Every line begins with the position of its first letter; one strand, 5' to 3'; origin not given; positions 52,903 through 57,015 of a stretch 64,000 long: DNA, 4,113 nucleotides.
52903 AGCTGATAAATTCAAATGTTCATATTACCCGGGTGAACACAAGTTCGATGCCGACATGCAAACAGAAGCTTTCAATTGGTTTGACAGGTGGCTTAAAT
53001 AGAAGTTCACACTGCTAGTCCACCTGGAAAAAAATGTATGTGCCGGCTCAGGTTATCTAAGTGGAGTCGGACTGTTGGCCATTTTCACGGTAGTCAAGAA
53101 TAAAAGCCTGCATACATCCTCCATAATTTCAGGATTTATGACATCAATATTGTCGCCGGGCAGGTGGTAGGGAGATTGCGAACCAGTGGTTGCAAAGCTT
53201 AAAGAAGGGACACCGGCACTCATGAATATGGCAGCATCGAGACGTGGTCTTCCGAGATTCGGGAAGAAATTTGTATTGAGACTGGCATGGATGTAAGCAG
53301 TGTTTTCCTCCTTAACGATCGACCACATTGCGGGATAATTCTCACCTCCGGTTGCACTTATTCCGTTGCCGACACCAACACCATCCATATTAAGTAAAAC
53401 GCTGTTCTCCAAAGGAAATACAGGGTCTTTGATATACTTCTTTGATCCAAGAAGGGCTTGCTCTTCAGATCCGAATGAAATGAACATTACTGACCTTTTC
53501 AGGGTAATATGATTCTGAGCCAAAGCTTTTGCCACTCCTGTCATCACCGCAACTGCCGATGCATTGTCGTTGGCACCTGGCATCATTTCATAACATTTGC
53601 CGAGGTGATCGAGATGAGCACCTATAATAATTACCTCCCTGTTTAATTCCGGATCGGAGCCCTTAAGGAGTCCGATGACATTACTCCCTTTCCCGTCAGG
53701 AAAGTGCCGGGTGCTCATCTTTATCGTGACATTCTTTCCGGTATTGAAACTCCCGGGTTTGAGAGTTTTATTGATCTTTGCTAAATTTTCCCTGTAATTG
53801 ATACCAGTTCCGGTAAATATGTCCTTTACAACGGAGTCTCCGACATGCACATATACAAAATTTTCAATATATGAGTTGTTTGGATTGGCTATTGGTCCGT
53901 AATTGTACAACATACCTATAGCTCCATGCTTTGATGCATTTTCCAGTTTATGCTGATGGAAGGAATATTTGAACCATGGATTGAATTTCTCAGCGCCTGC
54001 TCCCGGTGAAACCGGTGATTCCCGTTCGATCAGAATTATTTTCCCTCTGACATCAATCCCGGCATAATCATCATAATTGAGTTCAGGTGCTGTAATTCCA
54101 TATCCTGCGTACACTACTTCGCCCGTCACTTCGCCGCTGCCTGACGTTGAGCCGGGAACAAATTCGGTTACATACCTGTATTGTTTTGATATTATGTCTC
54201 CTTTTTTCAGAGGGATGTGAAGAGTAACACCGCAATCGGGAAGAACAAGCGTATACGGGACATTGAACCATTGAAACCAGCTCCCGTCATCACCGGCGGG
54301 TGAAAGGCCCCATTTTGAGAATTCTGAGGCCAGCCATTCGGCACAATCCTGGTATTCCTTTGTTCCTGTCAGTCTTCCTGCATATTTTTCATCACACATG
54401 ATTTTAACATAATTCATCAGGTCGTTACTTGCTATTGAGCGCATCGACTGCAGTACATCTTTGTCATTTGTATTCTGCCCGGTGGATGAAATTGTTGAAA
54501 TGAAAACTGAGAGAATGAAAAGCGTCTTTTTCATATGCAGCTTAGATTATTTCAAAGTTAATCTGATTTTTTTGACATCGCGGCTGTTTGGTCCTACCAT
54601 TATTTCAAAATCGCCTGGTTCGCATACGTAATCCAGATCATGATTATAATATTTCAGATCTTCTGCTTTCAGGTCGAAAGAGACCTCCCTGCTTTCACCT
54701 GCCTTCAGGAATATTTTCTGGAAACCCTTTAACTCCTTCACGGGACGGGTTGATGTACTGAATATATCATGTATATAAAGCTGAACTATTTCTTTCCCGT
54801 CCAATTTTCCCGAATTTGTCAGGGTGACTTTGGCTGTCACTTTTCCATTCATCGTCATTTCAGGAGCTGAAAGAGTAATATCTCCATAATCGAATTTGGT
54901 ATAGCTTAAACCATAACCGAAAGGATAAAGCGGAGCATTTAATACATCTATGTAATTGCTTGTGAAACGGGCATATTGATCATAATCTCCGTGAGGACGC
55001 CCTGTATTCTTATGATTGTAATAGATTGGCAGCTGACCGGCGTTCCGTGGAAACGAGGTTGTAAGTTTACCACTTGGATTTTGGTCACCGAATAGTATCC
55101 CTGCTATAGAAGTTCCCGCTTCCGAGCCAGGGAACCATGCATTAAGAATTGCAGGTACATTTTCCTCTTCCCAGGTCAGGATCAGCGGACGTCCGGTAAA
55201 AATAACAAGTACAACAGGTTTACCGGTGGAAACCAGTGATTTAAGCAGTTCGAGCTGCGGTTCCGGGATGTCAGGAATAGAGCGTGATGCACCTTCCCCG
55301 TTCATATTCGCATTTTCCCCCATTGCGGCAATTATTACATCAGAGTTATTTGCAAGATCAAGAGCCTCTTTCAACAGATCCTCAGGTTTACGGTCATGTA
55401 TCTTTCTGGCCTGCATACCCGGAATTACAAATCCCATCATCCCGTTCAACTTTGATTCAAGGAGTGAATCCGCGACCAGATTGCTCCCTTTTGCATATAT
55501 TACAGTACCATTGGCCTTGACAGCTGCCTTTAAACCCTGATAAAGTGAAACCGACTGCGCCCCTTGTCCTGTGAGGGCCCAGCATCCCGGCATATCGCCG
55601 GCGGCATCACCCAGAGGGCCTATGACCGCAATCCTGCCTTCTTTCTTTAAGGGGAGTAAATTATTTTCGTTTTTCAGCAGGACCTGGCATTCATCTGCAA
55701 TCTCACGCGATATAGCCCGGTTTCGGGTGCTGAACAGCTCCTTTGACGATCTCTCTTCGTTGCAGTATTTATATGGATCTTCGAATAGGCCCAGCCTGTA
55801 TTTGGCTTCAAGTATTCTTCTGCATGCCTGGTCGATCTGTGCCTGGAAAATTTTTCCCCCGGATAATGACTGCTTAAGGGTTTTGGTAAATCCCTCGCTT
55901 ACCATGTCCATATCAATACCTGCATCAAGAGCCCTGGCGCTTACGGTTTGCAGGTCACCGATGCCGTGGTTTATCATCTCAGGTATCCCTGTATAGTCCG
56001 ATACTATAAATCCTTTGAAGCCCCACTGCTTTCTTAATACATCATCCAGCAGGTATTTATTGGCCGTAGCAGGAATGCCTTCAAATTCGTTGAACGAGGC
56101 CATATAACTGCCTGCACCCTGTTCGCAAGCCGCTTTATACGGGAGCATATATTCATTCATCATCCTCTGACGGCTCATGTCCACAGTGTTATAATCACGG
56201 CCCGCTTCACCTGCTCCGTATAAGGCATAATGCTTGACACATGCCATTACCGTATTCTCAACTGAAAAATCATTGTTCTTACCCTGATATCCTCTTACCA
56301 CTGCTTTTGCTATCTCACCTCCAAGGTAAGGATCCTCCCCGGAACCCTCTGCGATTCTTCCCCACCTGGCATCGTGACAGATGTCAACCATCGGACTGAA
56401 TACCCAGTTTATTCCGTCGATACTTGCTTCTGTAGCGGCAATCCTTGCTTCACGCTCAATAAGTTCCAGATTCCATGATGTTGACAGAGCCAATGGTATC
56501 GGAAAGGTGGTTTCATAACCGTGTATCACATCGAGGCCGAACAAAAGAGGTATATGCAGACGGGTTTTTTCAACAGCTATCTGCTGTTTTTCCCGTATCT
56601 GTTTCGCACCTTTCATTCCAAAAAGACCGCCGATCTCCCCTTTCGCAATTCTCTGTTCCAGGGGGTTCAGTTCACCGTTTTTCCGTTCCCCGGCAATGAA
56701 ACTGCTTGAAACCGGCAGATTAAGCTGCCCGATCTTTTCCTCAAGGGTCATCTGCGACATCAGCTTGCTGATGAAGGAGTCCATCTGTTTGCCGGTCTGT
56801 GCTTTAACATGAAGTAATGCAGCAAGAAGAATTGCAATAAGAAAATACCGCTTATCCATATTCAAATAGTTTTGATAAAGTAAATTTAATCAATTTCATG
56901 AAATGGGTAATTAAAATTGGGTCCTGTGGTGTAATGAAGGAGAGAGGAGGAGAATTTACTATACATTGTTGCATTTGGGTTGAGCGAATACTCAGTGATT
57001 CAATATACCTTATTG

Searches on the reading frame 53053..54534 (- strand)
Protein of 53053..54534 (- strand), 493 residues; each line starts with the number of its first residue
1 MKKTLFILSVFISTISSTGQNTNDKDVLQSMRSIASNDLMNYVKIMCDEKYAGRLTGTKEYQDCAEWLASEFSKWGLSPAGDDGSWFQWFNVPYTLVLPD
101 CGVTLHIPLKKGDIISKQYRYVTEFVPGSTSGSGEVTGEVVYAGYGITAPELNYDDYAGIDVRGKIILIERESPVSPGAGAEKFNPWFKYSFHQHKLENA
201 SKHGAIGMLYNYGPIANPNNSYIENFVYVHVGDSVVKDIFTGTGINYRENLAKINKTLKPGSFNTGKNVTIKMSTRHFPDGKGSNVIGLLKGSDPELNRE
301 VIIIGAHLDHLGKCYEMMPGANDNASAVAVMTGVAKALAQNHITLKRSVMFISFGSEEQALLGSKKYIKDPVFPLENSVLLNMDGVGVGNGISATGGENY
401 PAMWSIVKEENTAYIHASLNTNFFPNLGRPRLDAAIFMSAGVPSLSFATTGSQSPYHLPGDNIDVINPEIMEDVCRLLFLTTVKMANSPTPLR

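Call 17: search_protein_families(library=pfam, proteins=[window:53053-54534:-])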
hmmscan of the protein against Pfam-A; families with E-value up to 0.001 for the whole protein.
window:53053-54534:- (493 aa): 4 families
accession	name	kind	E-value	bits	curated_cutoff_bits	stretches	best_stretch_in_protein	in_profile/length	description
PF04389.22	Peptidase_M28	-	1.5e-37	129.7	21.3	1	285-477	1-188/193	Peptidase family M28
PF02225.27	PA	-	7.8e-06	26.4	23.9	1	136-211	1-58/95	PA domain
PF05450.20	Nicastrin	-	5.6e-05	23.2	25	1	301-370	2-73/218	Nicastrin large lobe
PF01546.33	Peptidase_M20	-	7.3e-05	23.2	24.6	1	319-371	31-82/206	Peptidase family M20/M25/M40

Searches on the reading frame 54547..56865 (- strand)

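Call 17: search_protein_families(library=pfam, proteins=[window:54547-56865:-])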
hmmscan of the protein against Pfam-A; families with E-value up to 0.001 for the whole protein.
window:54547-56865:- (772 aa): 3 families
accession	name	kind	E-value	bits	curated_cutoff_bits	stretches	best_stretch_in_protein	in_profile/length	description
PF00933.27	Glyco_hydro_3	-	4.7e-70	237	27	1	40-353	1-315/316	Glycosyl hydrolase family 3 N terminal domain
PF01915.27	Glyco_hydro_3_C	-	2.9e-54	184.5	31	1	395-655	2-200/200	Glycosyl hydrolase family 3 C-terminal domain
PF14310.12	Fn3-like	-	1.3e-24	86.5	25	1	692-761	1-71/71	Fibronectin type III-like domain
